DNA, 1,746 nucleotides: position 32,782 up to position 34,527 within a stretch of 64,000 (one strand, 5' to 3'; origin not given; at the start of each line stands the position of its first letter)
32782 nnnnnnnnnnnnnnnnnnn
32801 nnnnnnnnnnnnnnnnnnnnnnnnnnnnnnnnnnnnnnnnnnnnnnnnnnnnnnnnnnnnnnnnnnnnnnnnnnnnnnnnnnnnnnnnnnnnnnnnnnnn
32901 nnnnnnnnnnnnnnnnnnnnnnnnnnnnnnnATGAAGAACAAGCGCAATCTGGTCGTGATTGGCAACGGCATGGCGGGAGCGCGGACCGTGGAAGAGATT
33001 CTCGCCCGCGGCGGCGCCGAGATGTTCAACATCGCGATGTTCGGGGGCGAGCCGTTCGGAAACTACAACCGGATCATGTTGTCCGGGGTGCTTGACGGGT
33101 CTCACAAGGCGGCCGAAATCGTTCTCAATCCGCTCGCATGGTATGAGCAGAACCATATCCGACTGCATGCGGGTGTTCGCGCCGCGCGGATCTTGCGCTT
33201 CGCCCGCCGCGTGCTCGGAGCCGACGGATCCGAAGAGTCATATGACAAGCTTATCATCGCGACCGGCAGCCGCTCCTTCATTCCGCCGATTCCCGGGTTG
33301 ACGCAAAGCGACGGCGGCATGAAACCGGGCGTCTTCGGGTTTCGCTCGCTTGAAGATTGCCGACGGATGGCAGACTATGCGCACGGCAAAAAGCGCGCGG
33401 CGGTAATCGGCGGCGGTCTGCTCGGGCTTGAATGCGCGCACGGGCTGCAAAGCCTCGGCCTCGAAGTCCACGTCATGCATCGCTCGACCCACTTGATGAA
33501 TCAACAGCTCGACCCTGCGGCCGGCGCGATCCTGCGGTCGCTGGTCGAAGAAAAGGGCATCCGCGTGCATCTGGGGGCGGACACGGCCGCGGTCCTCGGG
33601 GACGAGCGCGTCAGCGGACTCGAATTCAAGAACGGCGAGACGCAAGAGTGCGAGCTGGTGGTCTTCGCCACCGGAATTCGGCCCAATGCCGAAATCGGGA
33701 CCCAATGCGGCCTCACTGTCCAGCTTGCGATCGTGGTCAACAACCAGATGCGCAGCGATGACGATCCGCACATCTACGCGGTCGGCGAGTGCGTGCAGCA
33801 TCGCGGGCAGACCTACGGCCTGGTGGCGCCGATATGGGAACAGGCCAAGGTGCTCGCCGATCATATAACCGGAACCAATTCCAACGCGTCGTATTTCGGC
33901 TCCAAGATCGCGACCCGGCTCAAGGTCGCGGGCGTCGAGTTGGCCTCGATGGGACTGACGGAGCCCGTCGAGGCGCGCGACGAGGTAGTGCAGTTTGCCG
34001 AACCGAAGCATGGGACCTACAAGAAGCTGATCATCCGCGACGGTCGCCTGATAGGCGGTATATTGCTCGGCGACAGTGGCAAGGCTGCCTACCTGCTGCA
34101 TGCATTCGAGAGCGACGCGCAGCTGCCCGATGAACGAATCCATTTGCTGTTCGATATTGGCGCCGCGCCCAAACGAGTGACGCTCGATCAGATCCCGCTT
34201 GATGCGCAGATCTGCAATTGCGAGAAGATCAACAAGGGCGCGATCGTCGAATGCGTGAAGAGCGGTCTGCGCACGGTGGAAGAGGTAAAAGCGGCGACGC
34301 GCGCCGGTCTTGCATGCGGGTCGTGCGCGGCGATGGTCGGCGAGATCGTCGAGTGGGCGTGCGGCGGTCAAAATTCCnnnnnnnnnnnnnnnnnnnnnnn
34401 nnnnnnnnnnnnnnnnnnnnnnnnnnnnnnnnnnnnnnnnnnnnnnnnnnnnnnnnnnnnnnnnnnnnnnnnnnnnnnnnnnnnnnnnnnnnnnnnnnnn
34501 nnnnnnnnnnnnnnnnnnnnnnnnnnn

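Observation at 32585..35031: Coupled operon of an unknown 116-aa protein and a NirB-like FAD/NAD(P)-BFD[2Fe-2S]-PNPOx fusion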

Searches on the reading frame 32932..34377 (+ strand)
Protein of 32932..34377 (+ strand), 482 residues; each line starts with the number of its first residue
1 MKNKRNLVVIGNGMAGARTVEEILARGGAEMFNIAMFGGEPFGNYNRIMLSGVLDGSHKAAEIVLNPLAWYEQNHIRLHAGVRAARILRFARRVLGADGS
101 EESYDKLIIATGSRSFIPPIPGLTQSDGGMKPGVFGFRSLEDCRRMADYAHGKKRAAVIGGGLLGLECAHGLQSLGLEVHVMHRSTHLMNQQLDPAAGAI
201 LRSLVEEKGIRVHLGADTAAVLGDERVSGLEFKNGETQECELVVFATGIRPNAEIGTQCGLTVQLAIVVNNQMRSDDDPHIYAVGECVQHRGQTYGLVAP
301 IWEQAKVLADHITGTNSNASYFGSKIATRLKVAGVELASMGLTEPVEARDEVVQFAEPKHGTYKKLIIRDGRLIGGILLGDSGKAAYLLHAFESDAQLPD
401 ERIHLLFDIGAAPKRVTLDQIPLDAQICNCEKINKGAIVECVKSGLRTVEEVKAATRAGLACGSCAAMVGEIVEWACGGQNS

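Call 51: search_solved_structures(query=window:32932-34377:+, max_evalue=1e-20)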
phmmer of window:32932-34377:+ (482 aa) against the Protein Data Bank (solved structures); distinct sequences matched with E-value up to 1e-20: 15.
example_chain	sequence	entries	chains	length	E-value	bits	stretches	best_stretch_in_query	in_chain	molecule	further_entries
2v3a_A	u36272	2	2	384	1.3e-31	113.4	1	3-380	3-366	RUBREDOXIN REDUCTASE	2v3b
3fg2_P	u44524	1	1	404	5e-29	104.9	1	9-314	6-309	Putative rubredoxin reductase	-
1xhc_A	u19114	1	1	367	5.1e-29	104.8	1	6-385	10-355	NADH oxidase /nitrite reductase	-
8c0z_E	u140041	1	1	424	1e-26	97.2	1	8-315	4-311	Similar to ferredoxin:NADH oxidoreductases or NADH oxidases,potential subunit of aldehyde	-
1q1r_A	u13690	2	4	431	2e-26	96.3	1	4-297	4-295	Putidaredoxin reductase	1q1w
6pfz_D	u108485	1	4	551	2.5e-26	95.9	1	6-346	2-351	NADH oxidase (NoxA-3)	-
3lb8_A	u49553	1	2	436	3e-26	95.7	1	5-297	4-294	Putidaredoxin reductase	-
3ef6_A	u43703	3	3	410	1e-25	93.9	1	7-288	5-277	Toluene 1,2-dioxygenase system ferredoxin--NAD(+) reductase | TodA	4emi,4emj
6ruz_A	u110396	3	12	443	2.7e-25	92.5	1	8-291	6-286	NADH oxidase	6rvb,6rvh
8a56_A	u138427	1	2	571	9.4e-25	90.8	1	100-345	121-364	Coenzyme A-persulfide reductase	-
3icr_A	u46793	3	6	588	6.5e-22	81.4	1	93-349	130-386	Coenzyme A-Disulfide Reductase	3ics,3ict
3klj_A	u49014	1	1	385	1.1e-21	80.6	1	6-395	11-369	NAD(FAD)-dependent dehydrogenase, NirB-family (N-terminal domain)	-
3ntd_A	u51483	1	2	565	6.4e-21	78.1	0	8-339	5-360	FAD-dependent pyridine nucleotide-disulphide oxidoreductase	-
3nta_A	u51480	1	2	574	6.5e-21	78.1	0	8-339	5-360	FAD-dependent pyridine nucleotide-disulphide oxidoreductase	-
3nt6_A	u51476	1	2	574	9e-21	77.6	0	8-339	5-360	FAD-dependent pyridine nucleotide-disulphide oxidoreductase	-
